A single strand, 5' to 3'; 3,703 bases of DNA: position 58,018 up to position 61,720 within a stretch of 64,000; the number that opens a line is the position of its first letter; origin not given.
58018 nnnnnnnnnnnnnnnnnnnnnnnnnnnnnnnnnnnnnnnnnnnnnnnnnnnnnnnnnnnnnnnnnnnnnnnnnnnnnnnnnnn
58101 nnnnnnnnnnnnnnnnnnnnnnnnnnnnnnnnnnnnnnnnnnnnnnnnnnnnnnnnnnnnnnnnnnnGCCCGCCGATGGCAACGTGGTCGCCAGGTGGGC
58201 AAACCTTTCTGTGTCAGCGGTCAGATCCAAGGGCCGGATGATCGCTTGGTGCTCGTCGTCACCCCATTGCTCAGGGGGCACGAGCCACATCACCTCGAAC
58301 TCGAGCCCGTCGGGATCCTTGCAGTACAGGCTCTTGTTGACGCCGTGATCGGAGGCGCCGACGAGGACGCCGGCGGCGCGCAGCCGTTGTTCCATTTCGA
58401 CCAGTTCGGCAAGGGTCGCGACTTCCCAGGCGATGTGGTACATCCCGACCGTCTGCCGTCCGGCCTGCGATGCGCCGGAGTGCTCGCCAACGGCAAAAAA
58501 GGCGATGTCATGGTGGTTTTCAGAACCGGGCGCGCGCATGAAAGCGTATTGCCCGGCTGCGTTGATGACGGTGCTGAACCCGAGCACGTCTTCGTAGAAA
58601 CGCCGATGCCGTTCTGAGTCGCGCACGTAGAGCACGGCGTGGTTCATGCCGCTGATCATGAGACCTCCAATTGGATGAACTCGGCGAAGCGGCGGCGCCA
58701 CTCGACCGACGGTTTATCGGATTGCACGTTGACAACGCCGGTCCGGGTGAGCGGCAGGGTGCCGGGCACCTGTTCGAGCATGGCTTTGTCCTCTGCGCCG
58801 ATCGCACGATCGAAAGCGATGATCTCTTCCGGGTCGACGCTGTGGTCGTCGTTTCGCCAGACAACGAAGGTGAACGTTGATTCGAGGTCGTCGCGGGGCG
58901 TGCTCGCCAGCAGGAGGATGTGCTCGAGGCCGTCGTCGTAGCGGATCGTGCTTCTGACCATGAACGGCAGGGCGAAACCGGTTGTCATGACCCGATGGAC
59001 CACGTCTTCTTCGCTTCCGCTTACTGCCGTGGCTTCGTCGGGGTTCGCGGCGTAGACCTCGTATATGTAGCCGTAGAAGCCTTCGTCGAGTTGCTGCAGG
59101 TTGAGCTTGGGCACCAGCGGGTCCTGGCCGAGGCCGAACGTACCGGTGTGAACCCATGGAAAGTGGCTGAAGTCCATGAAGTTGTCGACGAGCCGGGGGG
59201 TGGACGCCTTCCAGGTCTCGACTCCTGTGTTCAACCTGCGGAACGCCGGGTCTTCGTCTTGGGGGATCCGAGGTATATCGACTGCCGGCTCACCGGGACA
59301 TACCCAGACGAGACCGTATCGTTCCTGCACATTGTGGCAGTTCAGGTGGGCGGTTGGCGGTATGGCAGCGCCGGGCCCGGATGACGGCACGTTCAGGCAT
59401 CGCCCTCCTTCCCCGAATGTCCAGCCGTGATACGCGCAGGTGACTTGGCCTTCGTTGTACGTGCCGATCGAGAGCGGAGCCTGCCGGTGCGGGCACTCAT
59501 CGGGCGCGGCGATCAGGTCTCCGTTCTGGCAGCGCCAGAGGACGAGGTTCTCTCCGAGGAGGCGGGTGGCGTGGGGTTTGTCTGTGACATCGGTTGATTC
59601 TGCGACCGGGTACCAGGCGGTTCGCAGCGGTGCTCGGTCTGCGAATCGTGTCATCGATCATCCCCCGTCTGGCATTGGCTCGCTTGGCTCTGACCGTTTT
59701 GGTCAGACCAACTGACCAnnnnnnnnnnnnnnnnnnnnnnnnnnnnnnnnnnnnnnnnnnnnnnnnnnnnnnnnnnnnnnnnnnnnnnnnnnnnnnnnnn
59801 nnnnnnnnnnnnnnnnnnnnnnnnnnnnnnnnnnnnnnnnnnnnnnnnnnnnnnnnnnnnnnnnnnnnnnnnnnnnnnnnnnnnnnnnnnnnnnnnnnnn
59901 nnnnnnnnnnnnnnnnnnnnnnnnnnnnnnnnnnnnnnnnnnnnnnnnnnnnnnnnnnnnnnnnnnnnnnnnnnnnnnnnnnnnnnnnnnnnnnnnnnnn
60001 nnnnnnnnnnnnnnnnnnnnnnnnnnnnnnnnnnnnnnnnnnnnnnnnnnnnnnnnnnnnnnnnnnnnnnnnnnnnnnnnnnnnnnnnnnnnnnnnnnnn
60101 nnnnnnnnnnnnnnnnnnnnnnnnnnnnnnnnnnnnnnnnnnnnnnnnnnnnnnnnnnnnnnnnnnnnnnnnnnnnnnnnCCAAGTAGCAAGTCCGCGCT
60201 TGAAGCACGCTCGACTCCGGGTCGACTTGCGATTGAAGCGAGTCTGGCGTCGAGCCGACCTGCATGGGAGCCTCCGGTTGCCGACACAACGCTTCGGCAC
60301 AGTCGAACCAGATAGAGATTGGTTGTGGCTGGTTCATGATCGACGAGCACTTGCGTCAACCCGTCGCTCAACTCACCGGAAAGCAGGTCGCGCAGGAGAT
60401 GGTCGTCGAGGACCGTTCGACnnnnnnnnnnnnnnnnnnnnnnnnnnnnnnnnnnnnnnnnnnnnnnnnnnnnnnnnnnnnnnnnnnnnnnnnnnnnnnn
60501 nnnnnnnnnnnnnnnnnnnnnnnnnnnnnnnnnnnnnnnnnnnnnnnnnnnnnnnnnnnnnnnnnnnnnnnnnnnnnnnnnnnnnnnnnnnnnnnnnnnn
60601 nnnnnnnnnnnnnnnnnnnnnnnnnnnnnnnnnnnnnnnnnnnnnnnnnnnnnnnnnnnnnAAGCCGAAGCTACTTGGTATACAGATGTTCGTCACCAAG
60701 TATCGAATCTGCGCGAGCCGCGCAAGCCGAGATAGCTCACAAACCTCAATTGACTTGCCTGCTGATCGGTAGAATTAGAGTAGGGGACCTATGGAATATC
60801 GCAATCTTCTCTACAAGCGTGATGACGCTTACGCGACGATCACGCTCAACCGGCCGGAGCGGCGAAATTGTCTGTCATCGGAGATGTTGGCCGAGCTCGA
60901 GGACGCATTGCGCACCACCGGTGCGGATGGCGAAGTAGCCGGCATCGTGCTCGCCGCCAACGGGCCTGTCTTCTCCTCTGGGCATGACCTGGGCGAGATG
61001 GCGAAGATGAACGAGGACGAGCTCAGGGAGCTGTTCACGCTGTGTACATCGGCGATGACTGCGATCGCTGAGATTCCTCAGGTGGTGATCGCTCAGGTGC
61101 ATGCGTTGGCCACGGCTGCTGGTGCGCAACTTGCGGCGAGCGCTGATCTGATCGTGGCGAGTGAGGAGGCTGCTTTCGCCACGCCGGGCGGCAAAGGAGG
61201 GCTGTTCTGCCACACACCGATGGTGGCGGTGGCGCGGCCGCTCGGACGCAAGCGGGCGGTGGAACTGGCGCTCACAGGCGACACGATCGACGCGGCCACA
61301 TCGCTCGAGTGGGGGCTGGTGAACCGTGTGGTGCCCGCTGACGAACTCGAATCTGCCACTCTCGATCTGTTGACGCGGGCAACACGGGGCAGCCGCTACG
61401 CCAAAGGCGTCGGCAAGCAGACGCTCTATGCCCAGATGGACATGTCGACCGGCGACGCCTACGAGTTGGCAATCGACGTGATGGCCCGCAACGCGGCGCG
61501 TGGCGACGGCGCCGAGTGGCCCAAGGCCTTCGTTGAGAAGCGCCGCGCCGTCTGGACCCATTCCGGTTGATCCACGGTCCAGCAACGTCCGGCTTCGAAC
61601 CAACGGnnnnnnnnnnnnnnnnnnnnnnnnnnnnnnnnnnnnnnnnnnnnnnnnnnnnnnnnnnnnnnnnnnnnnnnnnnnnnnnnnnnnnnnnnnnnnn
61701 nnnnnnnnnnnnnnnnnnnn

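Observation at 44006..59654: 15.6-kb, 12-gene co-directional array (mostly start-stop-overlapped) of unassigned catabolic function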

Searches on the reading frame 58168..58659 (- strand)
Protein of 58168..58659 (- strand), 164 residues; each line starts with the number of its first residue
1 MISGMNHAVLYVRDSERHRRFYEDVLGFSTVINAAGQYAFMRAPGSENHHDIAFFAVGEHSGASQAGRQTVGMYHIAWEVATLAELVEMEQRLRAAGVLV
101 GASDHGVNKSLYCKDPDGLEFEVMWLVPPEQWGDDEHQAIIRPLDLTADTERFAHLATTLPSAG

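Call 34: search_solved_structures(query=window:58168-58659:-, max_evalue=1, show_alignments=4)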
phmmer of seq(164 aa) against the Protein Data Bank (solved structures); distinct sequences matched with E-value up to 1: 33.
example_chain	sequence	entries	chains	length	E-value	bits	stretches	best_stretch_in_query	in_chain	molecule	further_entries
1han_A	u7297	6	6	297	8.3e-06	28.9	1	4-126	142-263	2,3-DIHYDROXYBIPHENYL 1,2-DIOXYGENASE | BIPHENYL-2,3-DIOL 1,2-DIOXYGENASE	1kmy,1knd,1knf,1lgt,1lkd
5zsz_A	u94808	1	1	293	0.00013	25.1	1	5-109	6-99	Catechol 2,3-dioxygenase, Extradiol ring cleavage protein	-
9u42_A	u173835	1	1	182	0.00015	24.9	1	52-124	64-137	Glyoxalase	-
5znh_A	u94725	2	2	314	0.00016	24.7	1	5-109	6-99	Catechol 2,3-dioxygenase, extradiol protein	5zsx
3b59_A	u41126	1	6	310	0.00038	23.5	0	11-55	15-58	Glyoxalase/bleomycin resistance protein/dioxygenase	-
2rk0_A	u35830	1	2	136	0.0005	23.2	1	2-123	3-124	Glyoxalase/Bleomycin resistance protein/dioxygenase domain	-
9e43_A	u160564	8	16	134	0.00057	23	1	1-122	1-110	Glutathione transferase FosA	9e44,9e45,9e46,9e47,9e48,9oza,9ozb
3huh_A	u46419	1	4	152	0.00057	23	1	2-125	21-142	Virulence protein STM3117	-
1lqk_A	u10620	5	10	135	0.00059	22.9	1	1-122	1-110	probable Fosfomycin Resistance Protein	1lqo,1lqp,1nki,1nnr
3hnq_A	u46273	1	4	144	0.00077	22.5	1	2-123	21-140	Virulence protein STM3117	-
9wgj_A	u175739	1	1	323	0.0011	22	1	4-121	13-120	Catechol 1,2-dioxygenase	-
1zsw_A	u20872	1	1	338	0.0012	21.9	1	2-137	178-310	Glyoxalase family protein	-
3ey8_A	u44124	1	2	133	0.0018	21.4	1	2-123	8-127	Biphenyl-2,3-diol 1,2-dioxygenase III-related protein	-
1npb_A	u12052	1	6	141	0.0049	19.9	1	1-123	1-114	fosfomycin-resistance protein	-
3ey7_A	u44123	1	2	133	0.0057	19.7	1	2-123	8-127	Biphenyl-2,3-diol 1,2-dioxygenase III-related protein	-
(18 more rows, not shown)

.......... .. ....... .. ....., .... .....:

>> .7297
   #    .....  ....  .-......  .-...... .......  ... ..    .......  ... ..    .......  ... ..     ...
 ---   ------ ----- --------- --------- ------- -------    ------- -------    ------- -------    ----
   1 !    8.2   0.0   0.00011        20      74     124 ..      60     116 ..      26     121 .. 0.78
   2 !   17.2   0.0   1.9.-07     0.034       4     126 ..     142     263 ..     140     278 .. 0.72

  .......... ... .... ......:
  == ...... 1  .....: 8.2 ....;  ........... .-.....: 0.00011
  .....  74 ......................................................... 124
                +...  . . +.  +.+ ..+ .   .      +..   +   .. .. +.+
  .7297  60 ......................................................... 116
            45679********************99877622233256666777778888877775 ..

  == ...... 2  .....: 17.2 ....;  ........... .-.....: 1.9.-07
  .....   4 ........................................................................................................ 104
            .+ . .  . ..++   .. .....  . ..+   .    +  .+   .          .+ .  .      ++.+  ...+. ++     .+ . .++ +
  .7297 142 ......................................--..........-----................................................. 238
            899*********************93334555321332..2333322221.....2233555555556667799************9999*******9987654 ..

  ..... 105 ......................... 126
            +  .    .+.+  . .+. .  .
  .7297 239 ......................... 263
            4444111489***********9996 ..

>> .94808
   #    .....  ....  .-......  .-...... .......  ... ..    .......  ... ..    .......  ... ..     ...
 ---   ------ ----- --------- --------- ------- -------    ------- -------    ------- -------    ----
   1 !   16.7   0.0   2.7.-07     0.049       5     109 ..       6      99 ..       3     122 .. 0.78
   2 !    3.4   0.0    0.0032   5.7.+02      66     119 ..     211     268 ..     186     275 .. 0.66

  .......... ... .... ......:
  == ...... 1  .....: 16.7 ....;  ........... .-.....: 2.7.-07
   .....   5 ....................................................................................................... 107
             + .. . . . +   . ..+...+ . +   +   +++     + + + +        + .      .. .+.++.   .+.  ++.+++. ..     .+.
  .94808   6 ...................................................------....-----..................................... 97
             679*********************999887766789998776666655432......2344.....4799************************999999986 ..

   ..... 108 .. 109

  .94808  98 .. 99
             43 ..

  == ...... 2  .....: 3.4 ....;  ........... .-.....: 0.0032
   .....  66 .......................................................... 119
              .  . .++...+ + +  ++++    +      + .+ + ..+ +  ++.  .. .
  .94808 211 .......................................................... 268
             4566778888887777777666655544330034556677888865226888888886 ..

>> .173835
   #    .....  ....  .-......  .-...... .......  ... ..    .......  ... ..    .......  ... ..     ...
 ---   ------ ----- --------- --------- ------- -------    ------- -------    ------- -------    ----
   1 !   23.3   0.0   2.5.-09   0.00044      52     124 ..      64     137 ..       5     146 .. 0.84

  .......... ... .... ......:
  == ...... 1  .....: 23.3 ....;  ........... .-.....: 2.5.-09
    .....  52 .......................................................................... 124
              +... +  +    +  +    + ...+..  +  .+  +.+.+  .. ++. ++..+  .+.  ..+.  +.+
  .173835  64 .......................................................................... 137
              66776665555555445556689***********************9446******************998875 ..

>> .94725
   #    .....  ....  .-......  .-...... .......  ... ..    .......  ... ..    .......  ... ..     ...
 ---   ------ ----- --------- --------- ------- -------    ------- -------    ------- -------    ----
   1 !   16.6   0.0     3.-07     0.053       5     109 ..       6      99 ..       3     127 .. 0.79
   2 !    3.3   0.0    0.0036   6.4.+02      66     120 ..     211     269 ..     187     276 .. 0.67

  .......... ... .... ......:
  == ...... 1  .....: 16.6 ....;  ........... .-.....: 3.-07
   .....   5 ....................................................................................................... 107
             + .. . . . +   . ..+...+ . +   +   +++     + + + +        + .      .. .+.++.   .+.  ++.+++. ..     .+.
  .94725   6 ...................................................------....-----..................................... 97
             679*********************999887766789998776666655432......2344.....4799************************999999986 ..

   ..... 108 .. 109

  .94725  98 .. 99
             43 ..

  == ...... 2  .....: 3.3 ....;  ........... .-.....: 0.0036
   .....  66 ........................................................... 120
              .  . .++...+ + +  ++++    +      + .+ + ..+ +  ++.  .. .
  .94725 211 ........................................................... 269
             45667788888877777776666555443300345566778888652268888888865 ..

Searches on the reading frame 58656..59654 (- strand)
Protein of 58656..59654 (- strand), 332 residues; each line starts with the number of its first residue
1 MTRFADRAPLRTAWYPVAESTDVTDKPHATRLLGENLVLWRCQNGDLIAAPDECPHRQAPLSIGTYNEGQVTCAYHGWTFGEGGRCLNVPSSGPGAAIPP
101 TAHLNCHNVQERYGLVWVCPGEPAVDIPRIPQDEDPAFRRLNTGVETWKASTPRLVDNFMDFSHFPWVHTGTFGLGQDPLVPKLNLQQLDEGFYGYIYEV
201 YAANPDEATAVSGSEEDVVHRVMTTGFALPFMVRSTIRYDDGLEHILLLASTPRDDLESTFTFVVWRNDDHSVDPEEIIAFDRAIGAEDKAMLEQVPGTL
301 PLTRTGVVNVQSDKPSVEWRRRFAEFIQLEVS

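Call 5: search_protein_families(library=pfam, proteins=[window:58656-59654:-])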
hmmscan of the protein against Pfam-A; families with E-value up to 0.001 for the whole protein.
window:58656-59654:- (332 aa): 3 families
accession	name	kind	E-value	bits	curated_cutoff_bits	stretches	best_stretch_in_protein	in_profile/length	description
PF19112.6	VanA_C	-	2.1e-24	87.2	23.5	1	148-327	1-191/193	Vanillate O-demethylase oxygenase C-terminal domain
PF00355.32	Rieske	-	1.8e-22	79.5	20.3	1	14-94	2-83/88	Rieske [2Fe-2S] domain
PF19298.5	KshA_C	-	4.7e-08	33.8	23.3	1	121-295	8-173/207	3-Ketosteroid 9alpha-hydroxylase C-terminal domain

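Call 6: search_protein_families(library=ncbifam, proteins=[window:58656-59654:-])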
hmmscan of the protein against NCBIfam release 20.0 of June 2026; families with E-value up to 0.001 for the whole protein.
window:58656-59654:- (332 aa): 6 families
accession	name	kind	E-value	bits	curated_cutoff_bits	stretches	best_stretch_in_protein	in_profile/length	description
NF052579.1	BetMthstMoxSdmAMthl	equivalog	5e-26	91.5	600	1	14-165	18-175/351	4beta-methylsterol monooxygenase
TIGR03229.1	benzo_1_2_benA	equivalog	3.3e-06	26.2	780.95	1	28-91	54-119/433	benzoate 1,2-dioxygenase large subunit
NF041683.1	ant_diox_AndAb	equivalog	1.7e-05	25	150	1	14-77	2-65/100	anthranilate 1,2-dioxygenase ferredoxin subunit AndAb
NF042946.1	3PPDioc_HcaE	equivalog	0.00017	20.8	830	1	33-91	59-119/450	3-phenylpropionate/cinnamic acid dioxygenase subunit alpha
NF041684.1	ant_diox_AndAc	equivalog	0.00083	18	750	0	36-90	71-126/418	anthranilate 1,2-dioxygenase large subunit AndAc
TIGR03228.1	anthran_1_2_A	equivalog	0.00088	18.1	671.9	0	35-93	62-121/438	anthranilate 1,2-dioxygenase large subunit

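Call 21: search_solved_structures(query=window:58656-59654:-)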
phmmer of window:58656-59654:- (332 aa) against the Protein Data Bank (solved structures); distinct sequences matched with E-value up to 0.001: 37.
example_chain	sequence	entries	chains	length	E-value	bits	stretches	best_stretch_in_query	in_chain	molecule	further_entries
6wnc_A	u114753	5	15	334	1.9e-41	145.2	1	12-312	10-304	SxtDIOX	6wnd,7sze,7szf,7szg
6wn3_A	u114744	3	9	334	1.1e-38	136.1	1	12-312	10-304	SxtT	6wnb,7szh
6ick_A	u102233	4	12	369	4.5e-35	124.2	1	6-325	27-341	Methylxanthine N1-demethylase NdmA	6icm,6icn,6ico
6icp_A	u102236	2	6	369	8.3e-35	123.3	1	6-325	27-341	Methylxanthine N1-demethylase NdmA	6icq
6icl_A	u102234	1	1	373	4.9e-29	104.4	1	5-325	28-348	Methylxanthine N3-demethylase NdmB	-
3gb4_A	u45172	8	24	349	2e-25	92.5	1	10-171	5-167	DdmC | Dicamba O-demethylase, oxygenase component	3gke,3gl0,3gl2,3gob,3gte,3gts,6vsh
7qwt_A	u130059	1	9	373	4e-22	81.6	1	10-186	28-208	Rieske (2Fe-2S) domain protein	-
7fhr_A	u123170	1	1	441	1.5e-19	73.1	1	10-134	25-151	Putative Phthalate 4,5-dioxygenase, subunit alpha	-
4qdf_B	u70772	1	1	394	1.2e-15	60.3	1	8-170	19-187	3-ketosteroid 9alpha-hydroxylase oxygenase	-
2zyl_A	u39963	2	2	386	1.8e-14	56.5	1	13-171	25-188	POSSIBLE OXIDOREDUCTASE | 3-ketosteroid-9-alpha-monooxygenase oxygenase subunit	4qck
7fjl_A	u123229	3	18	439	1.3e-13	53.7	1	10-166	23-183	Rieske (2Fe-2S) domain protein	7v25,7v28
9ina_A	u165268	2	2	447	4.1e-13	52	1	10-132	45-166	Rieske (2Fe-2S) domain protein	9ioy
4nb8_A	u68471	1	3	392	1.7e-12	50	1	9-169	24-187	Terminal oxygenase component of carbazole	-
4nbf_A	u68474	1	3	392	1.7e-12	50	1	9-169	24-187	Terminal oxygenase component of carbazole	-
4nb9_A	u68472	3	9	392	1.7e-12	50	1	9-169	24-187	Terminal oxygenase component of carbazole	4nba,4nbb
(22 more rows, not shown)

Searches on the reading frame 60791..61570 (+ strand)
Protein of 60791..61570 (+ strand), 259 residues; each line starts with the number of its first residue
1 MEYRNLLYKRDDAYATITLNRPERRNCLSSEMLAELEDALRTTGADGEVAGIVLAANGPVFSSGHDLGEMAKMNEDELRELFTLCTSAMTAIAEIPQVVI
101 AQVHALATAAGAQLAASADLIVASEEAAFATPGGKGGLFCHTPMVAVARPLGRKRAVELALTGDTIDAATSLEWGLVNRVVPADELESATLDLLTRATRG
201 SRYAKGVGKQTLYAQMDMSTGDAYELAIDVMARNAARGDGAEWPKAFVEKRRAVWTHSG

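Call 10: search_protein_families(library=pfam, proteins=[window:60791-61570:+], max_evalue=0.01)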
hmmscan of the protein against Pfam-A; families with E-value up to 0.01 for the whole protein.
window:60791-61570:+ (259 aa): 2 families
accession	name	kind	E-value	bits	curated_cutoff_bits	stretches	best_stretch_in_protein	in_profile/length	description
PF00378.25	ECH_1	-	9.2e-45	153.4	27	1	13-256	5-249/251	Enoyl-CoA hydratase/isomerase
PF16113.10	ECH_2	-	1.9e-23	83.9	27.2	1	15-199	2-190/335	Enoyl-CoA hydratase/isomerase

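Call 73: search_protein_families(library=ncbifam, proteins=[window:60791-61570:+], max_evalue=0.00001)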
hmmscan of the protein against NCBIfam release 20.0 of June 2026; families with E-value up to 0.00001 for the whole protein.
window:60791-61570:+ (259 aa): 68 families (the best 25 are shown)
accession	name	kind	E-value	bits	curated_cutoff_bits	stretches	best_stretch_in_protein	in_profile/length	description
NF006008.0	PRK08139.1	equivalog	6e-84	281.7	313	1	6-257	13-265/266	enoyl-CoA hydratase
NF006140.0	PRK08290.1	subfamily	1.1e-42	146.2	280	2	91-219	117-244/292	enoyl-CoA hydratase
NF051848.1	EnCoAHydtEchA19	equivalog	1.1e-40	139.8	400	1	8-257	4-257/258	enoyl-CoA hydratase EchA19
NF006107.0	PRK08258.1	equivalog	9.2e-40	136.7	330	1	4-256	17-275/277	enoyl-CoA hydratase family protein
NF004840.0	PRK06190.1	equivalog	2.7e-37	128.8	253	1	5-239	5-240/260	enoyl-CoA hydratase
NF042430.2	EnCoAhydt_DpgD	equivalog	2.3e-36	125.5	400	1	8-257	1-257/258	enoyl-CoA-hydratase DpgD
NF046063.1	oxepin_alt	equivalog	1.2e-34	119.9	300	1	7-253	3-253/254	oxepin-CoA hydrolase, alternative type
NF004475.0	PRK05809.1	subfamily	1.4e-34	119.8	394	1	1-253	1-255/260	short-chain-enoyl-CoA hydratase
NF050134.1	TdecoylIsomFabM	equivalog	2.2e-34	119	400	1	3-255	1-258/261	trans-2-decenoyl-ACP isomerase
NF005575.0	PRK07260.1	equivalog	8.1e-34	117.2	335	1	1-256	1-261/263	enoyl-CoA hydratase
NF006699.0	PRK09245.1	subfamily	1e-33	116.7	354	1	5-256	4-264/266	crotonase/enoyl-CoA hydratase family protein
NF006100.0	PRK08252.1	subfamily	1.4e-33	116.6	282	1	6-256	5-252/254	crotonase/enoyl-CoA hydratase family protein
NF004517.0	PRK05862.1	equivalog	5.5e-33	114.5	396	1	1-257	1-256/257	enoyl-CoA hydratase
TIGR02280.1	PaaB1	equivalog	7.4e-33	114.1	345.15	1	7-255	2-253/256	2-(1,2-epoxy-1,2-dihydrophenyl)acetyl-CoA isomerase PaaG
NF004634.0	PRK05980.1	equivalog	1.2e-32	113.3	375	1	7-256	6-261/263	crotonase/enoyl-CoA hydratase family protein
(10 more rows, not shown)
